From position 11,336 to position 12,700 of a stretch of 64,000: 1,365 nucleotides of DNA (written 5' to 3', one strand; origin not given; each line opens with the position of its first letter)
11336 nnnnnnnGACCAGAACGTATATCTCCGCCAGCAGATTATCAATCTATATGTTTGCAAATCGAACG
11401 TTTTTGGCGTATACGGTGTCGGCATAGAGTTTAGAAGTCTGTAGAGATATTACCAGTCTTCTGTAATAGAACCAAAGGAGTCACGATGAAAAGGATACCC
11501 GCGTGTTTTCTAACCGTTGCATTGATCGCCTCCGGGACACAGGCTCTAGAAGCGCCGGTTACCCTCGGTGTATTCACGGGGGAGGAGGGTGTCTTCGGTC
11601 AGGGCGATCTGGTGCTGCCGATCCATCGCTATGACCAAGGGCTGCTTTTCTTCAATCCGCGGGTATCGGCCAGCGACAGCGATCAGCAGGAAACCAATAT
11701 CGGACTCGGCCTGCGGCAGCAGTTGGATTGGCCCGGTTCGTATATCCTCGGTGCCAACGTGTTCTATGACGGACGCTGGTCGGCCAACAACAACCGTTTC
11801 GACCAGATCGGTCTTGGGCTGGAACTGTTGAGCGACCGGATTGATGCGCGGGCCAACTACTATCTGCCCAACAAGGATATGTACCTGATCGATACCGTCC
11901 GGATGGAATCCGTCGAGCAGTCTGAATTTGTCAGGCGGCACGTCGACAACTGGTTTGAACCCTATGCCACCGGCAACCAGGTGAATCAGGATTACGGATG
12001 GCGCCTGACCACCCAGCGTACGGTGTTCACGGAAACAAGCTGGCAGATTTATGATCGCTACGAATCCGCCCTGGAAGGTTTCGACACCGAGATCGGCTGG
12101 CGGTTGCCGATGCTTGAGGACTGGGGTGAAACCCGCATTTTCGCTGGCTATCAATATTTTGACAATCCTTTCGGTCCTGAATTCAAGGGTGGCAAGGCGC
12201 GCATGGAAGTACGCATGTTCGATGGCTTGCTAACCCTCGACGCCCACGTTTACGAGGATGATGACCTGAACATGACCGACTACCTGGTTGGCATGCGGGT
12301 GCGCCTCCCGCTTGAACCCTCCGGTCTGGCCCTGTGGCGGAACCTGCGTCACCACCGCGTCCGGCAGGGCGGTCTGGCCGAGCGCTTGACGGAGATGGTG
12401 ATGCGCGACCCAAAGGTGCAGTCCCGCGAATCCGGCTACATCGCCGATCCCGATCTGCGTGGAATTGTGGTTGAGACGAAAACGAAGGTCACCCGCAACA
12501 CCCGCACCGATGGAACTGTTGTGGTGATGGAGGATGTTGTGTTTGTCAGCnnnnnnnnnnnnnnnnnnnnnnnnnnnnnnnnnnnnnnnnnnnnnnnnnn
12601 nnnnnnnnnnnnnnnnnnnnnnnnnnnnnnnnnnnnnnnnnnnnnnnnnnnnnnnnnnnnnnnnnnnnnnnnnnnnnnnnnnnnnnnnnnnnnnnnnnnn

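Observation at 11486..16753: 1755-aa inverse-autotransporter-like adhesin with beta-helix passenger and a recent internal 690-nt tandem duplication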

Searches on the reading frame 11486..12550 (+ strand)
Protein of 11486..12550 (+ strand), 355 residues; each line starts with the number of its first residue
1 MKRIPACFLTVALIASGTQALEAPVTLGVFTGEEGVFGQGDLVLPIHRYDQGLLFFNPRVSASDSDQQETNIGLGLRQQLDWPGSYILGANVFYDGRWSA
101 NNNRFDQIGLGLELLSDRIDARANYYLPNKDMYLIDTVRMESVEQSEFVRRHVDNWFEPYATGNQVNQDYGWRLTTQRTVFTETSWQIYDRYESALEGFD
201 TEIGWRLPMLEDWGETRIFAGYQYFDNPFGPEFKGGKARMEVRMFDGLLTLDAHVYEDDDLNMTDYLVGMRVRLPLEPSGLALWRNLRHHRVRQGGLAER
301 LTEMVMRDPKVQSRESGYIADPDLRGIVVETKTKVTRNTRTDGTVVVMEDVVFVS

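Call 25: search_solved_structures(query=window:11486-12550:+, max_evalue=1, show_alignments=2)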
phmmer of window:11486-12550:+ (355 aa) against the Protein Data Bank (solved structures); distinct sequences matched with E-value up to 1: 1.
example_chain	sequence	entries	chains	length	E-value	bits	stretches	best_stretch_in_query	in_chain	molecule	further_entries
9cp0_B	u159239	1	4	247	0.085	15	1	53-136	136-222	Spike protein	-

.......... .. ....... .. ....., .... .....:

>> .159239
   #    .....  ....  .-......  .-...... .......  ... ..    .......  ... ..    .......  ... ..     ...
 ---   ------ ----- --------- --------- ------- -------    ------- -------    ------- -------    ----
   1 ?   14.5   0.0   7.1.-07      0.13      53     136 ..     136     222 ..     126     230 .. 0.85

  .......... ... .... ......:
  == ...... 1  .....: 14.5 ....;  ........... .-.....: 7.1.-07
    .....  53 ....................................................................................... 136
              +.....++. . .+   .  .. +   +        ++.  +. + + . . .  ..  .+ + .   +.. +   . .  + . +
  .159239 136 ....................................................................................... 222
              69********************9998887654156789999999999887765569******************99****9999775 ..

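Call 49: search_protein_families(library=pfam, proteins=[window:11486-12502:+], max_evalue=10)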
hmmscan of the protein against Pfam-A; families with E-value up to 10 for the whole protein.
window:11486-12502:+ (339 aa): 1 family
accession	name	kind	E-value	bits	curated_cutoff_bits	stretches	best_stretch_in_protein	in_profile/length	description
PF11924.14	IAT_beta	-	2e-16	60.8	22.3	1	33-215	58-183/279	Inverse autotransporter, beta-domain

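Call 99: search_protein_representatives(protein=window:11486-12505:+)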
Query: 340 residues. Proteins with E-value up to 0.001 (for the whole library): 2389; up to 1e-10: 897; up to 1e-30: 228. The best 150 are listed.
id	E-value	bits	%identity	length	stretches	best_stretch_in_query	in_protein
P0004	1.4e-134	465.0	65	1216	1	22-338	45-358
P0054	2.4e-95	335.9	53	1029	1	24-332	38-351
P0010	2.1e-93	329.6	50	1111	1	21-338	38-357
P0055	1.9e-77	277.1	45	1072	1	21-339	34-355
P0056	9.3e-75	268.2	44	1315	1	21-335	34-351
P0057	1.6e-73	264.2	41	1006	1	21-336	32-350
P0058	7.9e-65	235.6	46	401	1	26-321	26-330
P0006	1.9e-64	234.4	45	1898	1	24-322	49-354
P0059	3.2e-64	233.6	45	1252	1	25-325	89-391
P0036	6.9e-64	232.5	43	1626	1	23-333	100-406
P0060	8.6e-63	228.9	41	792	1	21-329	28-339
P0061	3.5e-62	226.9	46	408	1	23-318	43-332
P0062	5.8e-62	226.2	43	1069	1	17-335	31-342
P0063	6.8e-62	225.9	44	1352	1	24-324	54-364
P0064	4.2e-61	223.4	44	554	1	22-314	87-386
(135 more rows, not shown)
